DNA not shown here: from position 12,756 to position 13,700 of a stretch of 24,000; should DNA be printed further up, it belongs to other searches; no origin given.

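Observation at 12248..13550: Two tandem, strongly diverged LuxI-family synthases behind a single luxR and a single lux box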

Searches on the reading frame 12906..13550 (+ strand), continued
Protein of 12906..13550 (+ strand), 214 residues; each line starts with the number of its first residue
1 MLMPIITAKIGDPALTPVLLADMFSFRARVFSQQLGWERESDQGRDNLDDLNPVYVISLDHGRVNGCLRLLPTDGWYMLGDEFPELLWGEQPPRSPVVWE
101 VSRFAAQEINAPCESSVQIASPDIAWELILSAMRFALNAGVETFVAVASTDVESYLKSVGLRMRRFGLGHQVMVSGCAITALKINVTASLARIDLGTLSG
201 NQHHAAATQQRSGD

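Call 85: list_cluster_members(proteins=[P0238, P0215, P0227, P0147, P0214, P0241, P0132, P0133, P0122, P0145])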
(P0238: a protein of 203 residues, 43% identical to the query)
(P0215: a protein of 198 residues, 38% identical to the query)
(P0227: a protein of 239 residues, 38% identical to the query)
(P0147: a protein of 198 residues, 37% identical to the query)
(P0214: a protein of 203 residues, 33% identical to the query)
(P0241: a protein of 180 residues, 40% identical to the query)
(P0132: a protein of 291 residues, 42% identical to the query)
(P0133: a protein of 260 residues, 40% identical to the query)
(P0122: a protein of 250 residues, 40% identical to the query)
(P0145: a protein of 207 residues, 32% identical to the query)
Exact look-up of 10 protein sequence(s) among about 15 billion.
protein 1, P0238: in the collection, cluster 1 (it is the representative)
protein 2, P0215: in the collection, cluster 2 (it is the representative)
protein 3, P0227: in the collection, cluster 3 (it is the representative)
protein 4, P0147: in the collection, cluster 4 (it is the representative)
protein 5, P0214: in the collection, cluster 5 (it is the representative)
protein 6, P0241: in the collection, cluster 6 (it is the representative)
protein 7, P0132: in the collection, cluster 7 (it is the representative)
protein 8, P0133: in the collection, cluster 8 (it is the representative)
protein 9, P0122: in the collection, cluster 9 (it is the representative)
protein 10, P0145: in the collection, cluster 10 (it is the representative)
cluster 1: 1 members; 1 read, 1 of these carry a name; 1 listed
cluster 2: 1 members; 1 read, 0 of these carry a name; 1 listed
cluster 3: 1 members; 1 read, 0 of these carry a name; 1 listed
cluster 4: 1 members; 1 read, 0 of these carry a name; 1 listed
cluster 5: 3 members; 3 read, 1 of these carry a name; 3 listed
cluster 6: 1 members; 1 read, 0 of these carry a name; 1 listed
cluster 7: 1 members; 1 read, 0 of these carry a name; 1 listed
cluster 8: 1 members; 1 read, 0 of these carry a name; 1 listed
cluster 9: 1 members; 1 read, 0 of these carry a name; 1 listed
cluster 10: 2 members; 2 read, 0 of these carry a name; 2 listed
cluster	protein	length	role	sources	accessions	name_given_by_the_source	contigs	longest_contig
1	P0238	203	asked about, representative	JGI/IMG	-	N-acyl-L-homoserine lactone synthetase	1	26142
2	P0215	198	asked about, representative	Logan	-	-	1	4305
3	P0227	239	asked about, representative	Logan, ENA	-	-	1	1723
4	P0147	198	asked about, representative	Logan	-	-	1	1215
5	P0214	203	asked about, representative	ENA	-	-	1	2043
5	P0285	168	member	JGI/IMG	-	acyl homoserine lactone synthase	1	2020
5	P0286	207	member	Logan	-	-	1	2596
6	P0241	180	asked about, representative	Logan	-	-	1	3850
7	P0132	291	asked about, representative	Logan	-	-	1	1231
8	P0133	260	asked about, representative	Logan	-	-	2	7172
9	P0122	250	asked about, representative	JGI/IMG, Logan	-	-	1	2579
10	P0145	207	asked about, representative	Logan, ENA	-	-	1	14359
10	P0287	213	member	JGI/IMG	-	-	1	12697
